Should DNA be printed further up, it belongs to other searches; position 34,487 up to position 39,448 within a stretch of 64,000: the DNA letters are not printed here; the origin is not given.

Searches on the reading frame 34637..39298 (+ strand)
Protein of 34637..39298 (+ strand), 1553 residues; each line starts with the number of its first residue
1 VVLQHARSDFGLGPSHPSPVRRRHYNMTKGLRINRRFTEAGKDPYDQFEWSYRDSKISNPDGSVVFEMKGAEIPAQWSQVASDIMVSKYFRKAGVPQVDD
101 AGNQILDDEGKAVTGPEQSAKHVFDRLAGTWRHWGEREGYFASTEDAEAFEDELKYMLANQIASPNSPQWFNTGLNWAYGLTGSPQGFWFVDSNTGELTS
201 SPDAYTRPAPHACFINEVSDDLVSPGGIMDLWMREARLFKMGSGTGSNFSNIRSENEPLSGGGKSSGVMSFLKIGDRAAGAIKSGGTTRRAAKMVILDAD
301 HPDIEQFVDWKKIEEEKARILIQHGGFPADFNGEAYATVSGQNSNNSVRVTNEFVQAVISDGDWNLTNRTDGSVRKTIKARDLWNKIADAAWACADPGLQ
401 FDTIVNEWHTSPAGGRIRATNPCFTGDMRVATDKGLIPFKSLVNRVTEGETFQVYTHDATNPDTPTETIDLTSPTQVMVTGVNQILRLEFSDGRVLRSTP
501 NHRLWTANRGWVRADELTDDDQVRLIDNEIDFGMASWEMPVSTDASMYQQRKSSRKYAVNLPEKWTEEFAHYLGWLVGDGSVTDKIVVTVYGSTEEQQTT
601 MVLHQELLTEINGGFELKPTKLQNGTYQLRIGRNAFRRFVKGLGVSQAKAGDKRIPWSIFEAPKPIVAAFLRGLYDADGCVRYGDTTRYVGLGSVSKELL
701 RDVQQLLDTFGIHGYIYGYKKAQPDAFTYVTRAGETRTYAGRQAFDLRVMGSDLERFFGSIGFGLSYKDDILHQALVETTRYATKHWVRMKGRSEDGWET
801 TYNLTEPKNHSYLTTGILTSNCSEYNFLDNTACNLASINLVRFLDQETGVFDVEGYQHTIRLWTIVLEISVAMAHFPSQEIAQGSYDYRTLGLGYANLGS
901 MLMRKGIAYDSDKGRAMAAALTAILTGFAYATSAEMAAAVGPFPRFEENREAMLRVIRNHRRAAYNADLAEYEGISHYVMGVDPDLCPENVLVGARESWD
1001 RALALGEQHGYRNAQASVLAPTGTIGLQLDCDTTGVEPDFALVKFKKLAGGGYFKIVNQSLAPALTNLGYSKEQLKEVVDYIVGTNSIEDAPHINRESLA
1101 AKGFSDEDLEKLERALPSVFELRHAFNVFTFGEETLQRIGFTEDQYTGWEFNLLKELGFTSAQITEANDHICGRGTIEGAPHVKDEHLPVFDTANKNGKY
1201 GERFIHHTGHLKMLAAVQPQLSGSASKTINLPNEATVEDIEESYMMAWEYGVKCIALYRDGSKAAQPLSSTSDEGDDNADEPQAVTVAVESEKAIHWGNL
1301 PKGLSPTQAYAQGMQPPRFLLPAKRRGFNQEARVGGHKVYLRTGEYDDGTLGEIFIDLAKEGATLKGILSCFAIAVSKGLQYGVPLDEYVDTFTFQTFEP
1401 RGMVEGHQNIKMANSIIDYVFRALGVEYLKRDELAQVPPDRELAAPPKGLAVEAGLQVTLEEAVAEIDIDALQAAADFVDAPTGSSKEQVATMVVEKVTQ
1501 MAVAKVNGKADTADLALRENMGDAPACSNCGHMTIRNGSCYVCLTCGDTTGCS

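Call 37: search_protein_families(library=pfam, proteins=[window:34637-39298:+], max_evalue=0.00001)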
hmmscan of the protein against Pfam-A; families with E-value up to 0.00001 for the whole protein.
window:34637-39298:+ (1553 aa): 4 families
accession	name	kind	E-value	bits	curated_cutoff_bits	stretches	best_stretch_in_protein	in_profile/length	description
PF02867.20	Ribonuc_red_lgC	-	2e-122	409.9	23.9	2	212-1098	2-460/523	Ribonucleotide reductase, barrel domain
PF08471.15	Ribonuc_red_2_N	-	3.7e-38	130.3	27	1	61-161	1-103/103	Class II vitamin B12-dependent ribonucleotide reductase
PF14528.11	LAGLIDADG_3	-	7.7e-19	68.2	22.5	1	667-762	3-82/82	LAGLIDADG-like domain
PF12637.14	TSCPD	-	7.8e-10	39.4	22.8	1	1333-1425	8-85/88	TSCPD domain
